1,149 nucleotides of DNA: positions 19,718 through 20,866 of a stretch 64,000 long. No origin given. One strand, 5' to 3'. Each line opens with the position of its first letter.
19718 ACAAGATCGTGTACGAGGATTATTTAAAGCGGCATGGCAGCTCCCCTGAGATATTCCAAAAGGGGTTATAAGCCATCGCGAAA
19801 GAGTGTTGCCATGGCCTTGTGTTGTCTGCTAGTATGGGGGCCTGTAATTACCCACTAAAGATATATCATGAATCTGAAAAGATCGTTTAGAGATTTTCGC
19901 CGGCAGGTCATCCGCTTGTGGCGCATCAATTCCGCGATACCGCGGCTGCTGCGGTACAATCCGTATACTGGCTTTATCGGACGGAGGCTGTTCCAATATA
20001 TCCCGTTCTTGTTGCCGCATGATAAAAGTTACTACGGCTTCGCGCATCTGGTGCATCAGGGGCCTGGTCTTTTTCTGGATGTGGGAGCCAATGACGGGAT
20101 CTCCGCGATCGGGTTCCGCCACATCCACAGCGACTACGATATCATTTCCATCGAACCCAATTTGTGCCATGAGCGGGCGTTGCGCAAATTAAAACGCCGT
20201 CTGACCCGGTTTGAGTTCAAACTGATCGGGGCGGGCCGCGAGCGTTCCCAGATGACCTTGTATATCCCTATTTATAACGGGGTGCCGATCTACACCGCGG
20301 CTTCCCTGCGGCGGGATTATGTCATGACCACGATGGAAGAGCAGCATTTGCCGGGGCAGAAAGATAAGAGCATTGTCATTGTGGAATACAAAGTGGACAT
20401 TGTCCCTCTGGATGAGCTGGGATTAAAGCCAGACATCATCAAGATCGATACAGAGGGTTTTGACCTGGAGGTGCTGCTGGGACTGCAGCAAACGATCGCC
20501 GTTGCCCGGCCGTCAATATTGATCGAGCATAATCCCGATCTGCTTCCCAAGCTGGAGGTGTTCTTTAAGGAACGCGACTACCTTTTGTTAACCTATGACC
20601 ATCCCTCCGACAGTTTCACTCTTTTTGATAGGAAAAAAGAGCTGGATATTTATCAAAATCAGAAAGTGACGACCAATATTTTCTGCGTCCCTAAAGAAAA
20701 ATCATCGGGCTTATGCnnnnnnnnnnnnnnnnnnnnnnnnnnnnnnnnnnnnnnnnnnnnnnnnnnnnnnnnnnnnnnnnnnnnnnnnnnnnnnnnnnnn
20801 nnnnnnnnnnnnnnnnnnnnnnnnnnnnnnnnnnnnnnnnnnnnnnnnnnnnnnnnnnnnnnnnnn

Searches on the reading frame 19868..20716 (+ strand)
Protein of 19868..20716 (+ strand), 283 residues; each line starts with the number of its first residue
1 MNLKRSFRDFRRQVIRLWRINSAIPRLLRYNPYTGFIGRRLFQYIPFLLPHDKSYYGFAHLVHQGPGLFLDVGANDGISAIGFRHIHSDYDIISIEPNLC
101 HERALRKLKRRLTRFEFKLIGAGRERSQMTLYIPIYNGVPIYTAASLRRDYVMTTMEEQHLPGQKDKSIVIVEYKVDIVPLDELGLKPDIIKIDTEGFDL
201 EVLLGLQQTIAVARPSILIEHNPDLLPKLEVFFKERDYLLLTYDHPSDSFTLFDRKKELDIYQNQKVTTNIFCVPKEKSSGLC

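Call 6: search_protein_families(library=pfam, proteins=[window:19868-20716:+], max_evalue=0.01)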
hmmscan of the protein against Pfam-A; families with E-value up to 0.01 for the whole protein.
window:19868-20716:+ (283 aa): 1 family
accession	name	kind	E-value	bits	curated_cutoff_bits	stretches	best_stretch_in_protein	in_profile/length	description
PF05050.19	Methyltransf_21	-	1.1e-12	48.9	22.7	1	71-239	1-172/173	Methyltransferase FkbM domain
